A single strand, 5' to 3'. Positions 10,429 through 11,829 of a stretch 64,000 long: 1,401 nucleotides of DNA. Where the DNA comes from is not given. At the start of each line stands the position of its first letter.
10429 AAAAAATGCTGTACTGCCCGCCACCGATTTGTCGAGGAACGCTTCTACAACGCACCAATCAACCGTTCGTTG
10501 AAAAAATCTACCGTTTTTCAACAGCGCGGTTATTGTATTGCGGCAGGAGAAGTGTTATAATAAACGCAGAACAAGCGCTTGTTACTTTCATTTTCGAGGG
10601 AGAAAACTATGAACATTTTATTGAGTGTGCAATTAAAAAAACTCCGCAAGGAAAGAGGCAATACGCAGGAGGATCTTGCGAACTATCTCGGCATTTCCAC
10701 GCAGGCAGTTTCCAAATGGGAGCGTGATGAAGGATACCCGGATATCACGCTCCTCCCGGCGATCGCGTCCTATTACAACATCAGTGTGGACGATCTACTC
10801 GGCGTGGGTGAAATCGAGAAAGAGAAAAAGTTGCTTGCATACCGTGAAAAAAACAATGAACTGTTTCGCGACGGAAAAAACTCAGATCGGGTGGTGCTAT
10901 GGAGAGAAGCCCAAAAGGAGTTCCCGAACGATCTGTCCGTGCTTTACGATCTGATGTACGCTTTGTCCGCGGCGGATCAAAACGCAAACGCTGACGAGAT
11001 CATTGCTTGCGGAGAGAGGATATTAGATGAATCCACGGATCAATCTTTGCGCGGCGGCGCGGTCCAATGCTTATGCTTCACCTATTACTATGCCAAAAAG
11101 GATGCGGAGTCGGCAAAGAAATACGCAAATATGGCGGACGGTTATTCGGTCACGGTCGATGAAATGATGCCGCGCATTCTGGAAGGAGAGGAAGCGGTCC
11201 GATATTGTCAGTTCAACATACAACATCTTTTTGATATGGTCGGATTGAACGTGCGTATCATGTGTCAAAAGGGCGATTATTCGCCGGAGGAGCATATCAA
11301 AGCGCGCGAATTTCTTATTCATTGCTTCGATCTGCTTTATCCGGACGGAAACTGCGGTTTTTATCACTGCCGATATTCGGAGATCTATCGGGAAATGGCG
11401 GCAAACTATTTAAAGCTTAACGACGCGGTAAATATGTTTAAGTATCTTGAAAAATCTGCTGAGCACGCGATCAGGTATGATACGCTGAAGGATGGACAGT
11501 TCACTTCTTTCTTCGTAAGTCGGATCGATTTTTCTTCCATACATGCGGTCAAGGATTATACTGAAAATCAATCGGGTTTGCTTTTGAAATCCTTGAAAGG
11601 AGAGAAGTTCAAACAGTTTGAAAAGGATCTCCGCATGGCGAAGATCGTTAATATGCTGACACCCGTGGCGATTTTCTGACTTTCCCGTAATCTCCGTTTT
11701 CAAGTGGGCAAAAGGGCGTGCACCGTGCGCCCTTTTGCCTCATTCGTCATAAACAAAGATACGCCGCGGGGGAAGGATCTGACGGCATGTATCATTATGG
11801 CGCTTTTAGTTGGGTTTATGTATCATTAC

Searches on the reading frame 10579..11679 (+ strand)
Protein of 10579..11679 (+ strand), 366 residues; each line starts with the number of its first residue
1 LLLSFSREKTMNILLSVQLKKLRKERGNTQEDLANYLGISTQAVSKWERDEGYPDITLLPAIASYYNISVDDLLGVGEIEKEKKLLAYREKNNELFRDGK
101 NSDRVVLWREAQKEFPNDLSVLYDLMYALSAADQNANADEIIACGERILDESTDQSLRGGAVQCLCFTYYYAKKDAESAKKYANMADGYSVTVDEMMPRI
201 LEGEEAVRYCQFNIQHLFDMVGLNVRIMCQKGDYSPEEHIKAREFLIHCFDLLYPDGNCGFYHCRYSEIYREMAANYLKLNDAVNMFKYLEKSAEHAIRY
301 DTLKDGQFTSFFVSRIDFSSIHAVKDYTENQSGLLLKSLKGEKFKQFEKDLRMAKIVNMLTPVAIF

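Call 5: search_protein_families(library=pfam, proteins=[window:10579-11679:+], max_evalue=0.1)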
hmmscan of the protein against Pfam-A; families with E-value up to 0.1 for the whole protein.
window:10579-11679:+ (366 aa): 13 families
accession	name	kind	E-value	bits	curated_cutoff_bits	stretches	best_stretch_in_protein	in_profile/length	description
PF01381.28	HTH_3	-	1.4e-15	57.5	23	1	19-73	1-55/55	Helix-turn-helix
PF13443.12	HTH_26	-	5.6e-08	33.4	22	1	19-75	2-59/63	Cro/C1-type HTH DNA-binding domain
PF13560.12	HTH_31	-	1.6e-07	32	27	1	15-72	2-60/64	Helix-turn-helix domain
PF12844.13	HTH_19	-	1.6e-06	28.4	30.2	1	19-74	4-59/64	Helix-turn-helix domain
PF07022.19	Phage_CI_repr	-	0.0045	17.7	22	1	28-74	13-58/65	Bacteriophage CI repressor helix-turn-helix domain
PF14549.12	P22_Cro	-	0.0048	17.1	30.2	1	30-48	12-30/60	DNA-binding transcriptional regulator Cro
PF20781.2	TssR_C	-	0.011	16.3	25.7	0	12-71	79-138/141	TssR C-terminal domain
PF07037.17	YfeC-like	-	0.024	15.3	22.9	1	29-53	2-26/122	Transcription regulator YfeC-like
PF04545.22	Sigma70_r4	-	0.026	14.5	24.1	1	22-49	15-42/50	Sigma-70, region 4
PF15943.11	YdaS_toxin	-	0.036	14.3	30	1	30-49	11-30/65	Bacterial toxin YdaS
PF08279.18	HTH_11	-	0.061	13.6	25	0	19-46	6-34/55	HTH domain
PF13545.12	HTH_Crp_2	-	0.077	13.4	27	0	29-46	24-41/70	Crp-like helix-turn-helix domain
PF13413.12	HTH_25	-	0.086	13.1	24.6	0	18-50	1-33/62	Helix-turn-helix domain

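Call 6: search_protein_families(library=padloc, proteins=[window:10579-11679:+], max_evalue=0.1)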
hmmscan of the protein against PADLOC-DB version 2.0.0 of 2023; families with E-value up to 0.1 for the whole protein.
window:10579-11679:+ (366 aa): 17 families
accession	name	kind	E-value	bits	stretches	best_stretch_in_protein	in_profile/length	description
PDLC03954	RmrA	-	5.5e-10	36.7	1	9-94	5-90/380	-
PDLC02926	HTH_VI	-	6.4e-10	37.2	1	18-82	5-69/92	-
PDLC03951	RmrA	-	1.7e-08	31.8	1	16-104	10-97/400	-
PDLC04142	capH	-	6.7e-07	28.3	1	10-101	2-82/103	capH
PDLC03947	RmrA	-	7.4e-07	26.3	1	7-86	4-83/383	-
PDLC03945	RmrA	-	8.3e-07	26.5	1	18-95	6-87/394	-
PDLC04775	PDC-M69A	-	1.5e-06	26.7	1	21-91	14-84/113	-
PDLC03952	RmrA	-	7.4e-06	23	1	8-65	16-73/395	-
PDLC03944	RmrA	-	1.1e-05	22.7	1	18-66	10-58/384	-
PDLC03949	RmrA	-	4.7e-05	20.4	1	18-71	6-59/363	-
PDLC03956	RmrA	-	4.8e-05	20.6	1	16-108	10-101/399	-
PDLC03665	Control_protein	-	0.00048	18.3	1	11-82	5-77/77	control protein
PDLC03667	Control_protein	-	0.0026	16.1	1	15-71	2-62/101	control protein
PDLC03668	Control_protein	-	0.0066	15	1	16-50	10-44/79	control protein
PDLC04760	PDC-M64C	-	0.0088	14.4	1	13-49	25-61/93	-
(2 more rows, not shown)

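Call 7: search_protein_families(library=ncbifam, proteins=[window:10579-11679:+], max_evalue=0.1)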
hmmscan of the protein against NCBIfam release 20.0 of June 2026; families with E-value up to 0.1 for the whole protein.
window:10579-11679:+ (366 aa): 23 families
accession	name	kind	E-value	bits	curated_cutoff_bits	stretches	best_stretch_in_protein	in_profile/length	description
NF041951.1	phage_RstR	subfamily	6.6e-15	55.3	80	1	16-89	4-77/108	RstR family transcriptional repressor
NF047948.1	male_kill_WMK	equivalog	5e-07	29.5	300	1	18-92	166-242/300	WO male-killing family protein Wmk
TIGR03070.1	couple_hipB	subfamily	5.6e-07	29.4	71.65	1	15-64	3-52/58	type II toxin-antitoxin system Y4mF family antitoxin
TIGR03830.1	CxxCG_CxxCG_HTH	subfamily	1.1e-06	28.5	61.8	1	8-54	59-105/127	type II TA system antitoxin MqsA family protein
NF007257.0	PRK09706.1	subfamily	2e-06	27.6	101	1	14-71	5-62/135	transcriptional repressor DicA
NF052239.1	antitox_spr1629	equivalog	3.2e-06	26.5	335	1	18-95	6-87/377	spr1629 family repressor/antitoxin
NF041575.1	antitoxPezA_Strep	equivalog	0.00013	22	290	1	18-78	5-65/158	type II toxin-antitoxin system antitoxin PezA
NF006015.0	PRK08154.1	subfamily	0.00015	21.1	204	1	14-81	30-97/314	anaerobic benzoate catabolism transcriptional regulator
TIGR00270.2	TIGR00270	equivalog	0.00091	19.1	110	1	19-70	80-131/159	multiprotein bridging factor aMBF1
NF007408.0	PRK09943.1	equivalog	0.0014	18.2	211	1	17-86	10-79/185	HTH-type transcriptional regulator PuuR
NF007271.0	PRK09726.1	equivalog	0.0059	16.6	79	1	15-59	13-54/88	type II toxin-antitoxin system antitoxin HipB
NF003162.0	PRK04140.1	equivalog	0.0076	15.3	263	1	18-78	130-190/317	transcriptional regulator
NF040959.1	MamA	equivalog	0.0099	15.3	200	1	78-141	30-93/204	magnetosome protein MamA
NF010465.0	PRK13890.1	equivalog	0.012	15.7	96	1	14-83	5-74/121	conjugal transfer protein TrbA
NF007481.0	PRK10072.1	equivalog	0.017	15.6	110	1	18-51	37-70/96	HTH-type transcriptional regulator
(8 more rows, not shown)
